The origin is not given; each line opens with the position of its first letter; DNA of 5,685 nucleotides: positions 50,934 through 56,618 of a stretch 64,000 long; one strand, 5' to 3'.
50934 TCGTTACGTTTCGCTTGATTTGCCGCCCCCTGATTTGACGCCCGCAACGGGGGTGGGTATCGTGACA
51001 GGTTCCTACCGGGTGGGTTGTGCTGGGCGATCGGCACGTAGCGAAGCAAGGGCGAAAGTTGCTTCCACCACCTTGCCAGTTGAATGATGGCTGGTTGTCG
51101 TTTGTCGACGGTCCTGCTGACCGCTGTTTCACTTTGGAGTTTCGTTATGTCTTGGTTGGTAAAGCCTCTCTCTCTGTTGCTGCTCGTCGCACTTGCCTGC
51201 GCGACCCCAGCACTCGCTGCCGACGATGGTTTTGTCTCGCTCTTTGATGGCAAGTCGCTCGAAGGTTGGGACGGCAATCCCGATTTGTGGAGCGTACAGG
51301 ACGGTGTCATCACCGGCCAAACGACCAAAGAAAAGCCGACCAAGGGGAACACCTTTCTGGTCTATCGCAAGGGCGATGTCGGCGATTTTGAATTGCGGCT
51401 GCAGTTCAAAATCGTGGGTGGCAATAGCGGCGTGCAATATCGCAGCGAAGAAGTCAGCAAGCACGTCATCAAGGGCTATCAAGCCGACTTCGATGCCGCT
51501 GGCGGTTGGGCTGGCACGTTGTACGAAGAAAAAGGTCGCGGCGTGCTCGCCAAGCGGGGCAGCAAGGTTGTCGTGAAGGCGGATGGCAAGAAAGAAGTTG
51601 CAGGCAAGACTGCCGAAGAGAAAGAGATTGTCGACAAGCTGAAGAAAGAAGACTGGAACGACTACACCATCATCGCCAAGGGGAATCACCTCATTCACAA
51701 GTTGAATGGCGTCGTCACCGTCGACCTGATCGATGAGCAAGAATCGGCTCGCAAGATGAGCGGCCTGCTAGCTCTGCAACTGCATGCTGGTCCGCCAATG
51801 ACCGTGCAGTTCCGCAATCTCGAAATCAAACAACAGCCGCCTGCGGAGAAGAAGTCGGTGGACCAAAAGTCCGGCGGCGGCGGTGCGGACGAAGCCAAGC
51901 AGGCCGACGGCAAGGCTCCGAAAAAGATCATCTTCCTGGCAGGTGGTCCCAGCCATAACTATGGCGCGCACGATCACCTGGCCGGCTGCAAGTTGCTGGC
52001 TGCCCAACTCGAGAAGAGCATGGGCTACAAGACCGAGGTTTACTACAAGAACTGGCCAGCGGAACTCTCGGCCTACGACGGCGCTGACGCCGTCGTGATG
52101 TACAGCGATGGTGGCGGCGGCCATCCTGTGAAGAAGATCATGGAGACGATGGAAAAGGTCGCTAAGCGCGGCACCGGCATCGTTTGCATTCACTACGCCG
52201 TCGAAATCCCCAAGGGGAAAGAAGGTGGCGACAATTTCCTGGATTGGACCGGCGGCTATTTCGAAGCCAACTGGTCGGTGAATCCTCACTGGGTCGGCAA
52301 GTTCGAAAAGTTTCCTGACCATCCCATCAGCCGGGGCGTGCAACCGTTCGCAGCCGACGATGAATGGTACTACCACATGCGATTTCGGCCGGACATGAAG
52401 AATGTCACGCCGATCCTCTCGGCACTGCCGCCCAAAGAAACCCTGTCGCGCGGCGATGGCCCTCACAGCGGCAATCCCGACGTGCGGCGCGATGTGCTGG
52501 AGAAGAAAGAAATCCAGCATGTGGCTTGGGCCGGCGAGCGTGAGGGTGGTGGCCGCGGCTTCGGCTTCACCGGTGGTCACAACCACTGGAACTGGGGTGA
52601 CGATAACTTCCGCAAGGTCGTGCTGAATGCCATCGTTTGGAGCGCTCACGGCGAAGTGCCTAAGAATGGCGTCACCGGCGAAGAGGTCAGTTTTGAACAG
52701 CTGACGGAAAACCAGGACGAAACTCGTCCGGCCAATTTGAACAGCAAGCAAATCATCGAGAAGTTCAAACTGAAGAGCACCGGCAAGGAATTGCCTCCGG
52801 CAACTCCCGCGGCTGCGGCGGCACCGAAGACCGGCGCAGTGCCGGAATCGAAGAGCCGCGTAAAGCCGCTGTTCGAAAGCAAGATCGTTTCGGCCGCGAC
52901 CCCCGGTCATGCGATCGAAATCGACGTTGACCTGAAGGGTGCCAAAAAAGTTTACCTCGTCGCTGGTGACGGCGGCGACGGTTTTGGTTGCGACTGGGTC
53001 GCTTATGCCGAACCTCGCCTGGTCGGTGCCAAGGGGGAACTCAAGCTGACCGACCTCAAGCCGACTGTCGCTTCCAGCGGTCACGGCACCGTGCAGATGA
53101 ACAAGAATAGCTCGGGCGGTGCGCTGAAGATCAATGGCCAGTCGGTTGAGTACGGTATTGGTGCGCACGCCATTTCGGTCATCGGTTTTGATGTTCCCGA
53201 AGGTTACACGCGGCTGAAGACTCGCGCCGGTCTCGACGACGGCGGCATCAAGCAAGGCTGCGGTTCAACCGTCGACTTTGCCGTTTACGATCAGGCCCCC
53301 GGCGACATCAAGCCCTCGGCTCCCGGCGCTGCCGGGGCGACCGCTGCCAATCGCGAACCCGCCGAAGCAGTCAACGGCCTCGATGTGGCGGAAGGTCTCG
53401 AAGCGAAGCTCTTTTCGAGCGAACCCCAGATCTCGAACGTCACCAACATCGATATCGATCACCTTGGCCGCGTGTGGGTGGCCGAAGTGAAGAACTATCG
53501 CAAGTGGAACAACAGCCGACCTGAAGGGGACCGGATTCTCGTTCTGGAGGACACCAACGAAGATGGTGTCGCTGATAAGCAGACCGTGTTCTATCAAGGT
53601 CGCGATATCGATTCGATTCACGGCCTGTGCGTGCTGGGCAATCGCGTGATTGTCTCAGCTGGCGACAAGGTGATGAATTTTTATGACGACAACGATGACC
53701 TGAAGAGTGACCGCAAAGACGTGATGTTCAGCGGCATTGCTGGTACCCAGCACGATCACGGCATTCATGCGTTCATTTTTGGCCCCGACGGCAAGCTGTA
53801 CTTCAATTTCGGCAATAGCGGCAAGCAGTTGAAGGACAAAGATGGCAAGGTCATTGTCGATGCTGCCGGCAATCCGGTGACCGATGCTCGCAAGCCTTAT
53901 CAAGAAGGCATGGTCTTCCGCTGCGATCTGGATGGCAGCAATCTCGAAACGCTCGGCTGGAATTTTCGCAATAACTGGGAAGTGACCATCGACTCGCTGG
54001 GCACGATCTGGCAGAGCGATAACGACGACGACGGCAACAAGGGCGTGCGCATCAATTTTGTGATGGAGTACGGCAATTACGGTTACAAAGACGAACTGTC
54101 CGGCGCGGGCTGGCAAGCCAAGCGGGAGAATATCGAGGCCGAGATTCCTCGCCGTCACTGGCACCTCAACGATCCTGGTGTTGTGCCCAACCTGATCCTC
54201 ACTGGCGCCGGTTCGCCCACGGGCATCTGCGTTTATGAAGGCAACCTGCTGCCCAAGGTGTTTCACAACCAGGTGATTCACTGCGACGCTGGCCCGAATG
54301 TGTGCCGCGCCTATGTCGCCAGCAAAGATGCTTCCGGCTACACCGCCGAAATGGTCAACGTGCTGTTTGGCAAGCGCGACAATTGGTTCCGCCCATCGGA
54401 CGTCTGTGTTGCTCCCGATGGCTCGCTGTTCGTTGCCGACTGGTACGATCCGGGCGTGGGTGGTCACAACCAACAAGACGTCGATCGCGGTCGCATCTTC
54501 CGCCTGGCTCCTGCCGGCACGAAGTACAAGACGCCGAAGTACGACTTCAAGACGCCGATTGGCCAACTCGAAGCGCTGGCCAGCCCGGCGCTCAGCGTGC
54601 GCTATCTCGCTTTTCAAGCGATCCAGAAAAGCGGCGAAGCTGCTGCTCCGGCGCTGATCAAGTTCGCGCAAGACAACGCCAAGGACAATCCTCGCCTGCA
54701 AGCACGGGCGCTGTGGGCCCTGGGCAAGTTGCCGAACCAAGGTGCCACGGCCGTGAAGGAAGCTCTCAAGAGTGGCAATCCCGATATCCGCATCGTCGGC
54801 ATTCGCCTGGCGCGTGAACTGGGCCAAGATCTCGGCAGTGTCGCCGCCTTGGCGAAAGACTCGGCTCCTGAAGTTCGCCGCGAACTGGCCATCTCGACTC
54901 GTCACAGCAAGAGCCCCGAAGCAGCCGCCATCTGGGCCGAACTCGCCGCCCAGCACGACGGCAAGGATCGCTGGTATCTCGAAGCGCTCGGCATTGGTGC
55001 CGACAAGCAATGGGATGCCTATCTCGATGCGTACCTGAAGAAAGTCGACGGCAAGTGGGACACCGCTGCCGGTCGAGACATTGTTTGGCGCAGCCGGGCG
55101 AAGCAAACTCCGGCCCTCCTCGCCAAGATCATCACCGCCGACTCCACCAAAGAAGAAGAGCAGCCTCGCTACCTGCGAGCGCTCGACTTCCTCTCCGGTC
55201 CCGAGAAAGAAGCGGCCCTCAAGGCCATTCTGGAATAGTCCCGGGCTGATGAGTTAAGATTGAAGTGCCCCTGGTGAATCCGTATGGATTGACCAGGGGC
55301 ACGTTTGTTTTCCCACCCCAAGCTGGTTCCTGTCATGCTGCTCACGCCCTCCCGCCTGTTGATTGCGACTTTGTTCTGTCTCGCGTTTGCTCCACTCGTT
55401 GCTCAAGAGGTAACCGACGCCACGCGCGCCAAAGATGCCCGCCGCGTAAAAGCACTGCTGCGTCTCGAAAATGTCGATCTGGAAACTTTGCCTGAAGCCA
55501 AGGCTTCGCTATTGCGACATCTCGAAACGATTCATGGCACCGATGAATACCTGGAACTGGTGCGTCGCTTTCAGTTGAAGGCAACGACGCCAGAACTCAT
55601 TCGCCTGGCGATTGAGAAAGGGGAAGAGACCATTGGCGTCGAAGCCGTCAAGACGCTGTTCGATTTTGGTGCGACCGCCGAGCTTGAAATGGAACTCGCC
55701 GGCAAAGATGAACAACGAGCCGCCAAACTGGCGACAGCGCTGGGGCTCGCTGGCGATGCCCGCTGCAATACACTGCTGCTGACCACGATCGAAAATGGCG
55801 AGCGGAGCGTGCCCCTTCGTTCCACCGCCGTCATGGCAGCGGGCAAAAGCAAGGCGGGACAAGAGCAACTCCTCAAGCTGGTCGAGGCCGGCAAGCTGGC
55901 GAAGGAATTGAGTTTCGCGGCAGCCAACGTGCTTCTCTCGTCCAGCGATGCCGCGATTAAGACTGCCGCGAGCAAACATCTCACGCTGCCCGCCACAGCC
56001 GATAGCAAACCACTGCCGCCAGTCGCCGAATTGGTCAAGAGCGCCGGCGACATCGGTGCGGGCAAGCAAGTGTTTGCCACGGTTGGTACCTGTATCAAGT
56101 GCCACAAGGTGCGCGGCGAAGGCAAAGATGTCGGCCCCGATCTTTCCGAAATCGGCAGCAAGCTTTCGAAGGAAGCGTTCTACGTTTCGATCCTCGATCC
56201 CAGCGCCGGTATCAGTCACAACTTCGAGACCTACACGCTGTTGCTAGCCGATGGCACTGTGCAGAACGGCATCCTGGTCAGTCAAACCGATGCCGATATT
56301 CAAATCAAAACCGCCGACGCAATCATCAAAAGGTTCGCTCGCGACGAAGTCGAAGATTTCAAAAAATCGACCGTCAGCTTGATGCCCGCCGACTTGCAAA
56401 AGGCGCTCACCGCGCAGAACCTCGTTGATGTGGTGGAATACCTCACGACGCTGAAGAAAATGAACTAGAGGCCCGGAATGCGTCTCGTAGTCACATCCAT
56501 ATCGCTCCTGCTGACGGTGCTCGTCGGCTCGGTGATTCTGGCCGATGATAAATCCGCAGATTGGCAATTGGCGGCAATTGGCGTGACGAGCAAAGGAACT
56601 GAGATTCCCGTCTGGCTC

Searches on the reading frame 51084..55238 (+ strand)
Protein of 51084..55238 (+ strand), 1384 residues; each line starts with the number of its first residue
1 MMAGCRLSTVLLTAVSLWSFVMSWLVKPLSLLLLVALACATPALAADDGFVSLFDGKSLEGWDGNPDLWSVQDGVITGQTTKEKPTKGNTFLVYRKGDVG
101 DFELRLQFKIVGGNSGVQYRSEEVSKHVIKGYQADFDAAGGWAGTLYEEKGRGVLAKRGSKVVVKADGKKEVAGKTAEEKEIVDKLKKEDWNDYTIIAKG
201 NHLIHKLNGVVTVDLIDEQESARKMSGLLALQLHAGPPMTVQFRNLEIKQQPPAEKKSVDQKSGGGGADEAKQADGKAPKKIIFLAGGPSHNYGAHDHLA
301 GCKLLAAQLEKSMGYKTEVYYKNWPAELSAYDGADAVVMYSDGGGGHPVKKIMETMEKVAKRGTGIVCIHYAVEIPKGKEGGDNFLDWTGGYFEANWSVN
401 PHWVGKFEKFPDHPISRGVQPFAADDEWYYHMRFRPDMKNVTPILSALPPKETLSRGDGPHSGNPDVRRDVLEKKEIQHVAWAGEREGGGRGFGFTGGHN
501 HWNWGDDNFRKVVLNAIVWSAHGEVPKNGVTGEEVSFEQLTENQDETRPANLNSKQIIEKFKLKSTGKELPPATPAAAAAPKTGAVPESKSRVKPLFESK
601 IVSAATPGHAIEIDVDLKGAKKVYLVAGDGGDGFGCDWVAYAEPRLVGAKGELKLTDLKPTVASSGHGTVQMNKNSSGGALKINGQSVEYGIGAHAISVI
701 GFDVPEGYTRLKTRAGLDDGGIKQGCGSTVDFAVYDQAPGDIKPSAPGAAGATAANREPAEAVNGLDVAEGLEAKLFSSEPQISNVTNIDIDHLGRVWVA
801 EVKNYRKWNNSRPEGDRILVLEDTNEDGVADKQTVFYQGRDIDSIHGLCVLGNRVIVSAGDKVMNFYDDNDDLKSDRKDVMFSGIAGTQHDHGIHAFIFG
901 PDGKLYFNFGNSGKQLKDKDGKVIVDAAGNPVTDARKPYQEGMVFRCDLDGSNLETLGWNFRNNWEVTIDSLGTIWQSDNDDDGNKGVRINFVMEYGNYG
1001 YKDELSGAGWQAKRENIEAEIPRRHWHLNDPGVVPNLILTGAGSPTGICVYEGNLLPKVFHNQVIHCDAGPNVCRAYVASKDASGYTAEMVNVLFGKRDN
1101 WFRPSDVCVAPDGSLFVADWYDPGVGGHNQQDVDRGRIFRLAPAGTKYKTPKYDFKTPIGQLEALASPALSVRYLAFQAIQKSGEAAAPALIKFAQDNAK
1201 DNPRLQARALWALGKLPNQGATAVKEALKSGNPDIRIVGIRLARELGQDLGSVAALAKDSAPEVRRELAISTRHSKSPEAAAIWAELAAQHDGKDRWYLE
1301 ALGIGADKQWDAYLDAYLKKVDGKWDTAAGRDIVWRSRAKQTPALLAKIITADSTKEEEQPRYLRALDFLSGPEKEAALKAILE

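Call 65: search_protein_families(library=pfam, proteins=[window:51084-55238:+], max_evalue=0.01)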
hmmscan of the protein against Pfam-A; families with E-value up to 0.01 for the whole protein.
window:51084-55238:+ (1384 aa): 5 families
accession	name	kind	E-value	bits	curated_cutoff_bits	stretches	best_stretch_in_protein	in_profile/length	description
PF23500.1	DUF7133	-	2.5e-53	182.2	27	1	759-1141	2-381/385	Domain of unknown function (DUF7133)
PF06439.18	3keto-disac_hyd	-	3.2e-40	138.6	26.8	1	49-249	1-187/187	3-keto-disaccharide hydrolase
PF08305.17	NPCBM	-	7.1e-21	75.1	23.9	2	653-735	3-82/137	NPCBM/NEW2 domain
PF06283.17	ThuA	-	3.2e-16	60.7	33.4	1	330-519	47-208/209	Trehalose utilisation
PF13646.12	HEAT_2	-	6.1e-07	30.1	27.7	1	1163-1234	6-77/88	HEAT repeats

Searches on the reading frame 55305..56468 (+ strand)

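Call 65: search_protein_families(library=pfam, proteins=[window:55305-56468:+], max_evalue=0.01)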
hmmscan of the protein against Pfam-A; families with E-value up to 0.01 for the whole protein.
window:55305-56468:+ (387 aa): 2 families
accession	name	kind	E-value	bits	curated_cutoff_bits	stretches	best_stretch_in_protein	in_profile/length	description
PF00034.26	Cytochrom_C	-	1.2e-07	33.4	21.3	1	252-291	3-41/90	Cytochrome c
PF13442.11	Cytochrome_CBB3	-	7.8e-06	26.6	27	1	250-298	3-43/68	Cytochrome C oxidase, cbb3-type, subunit III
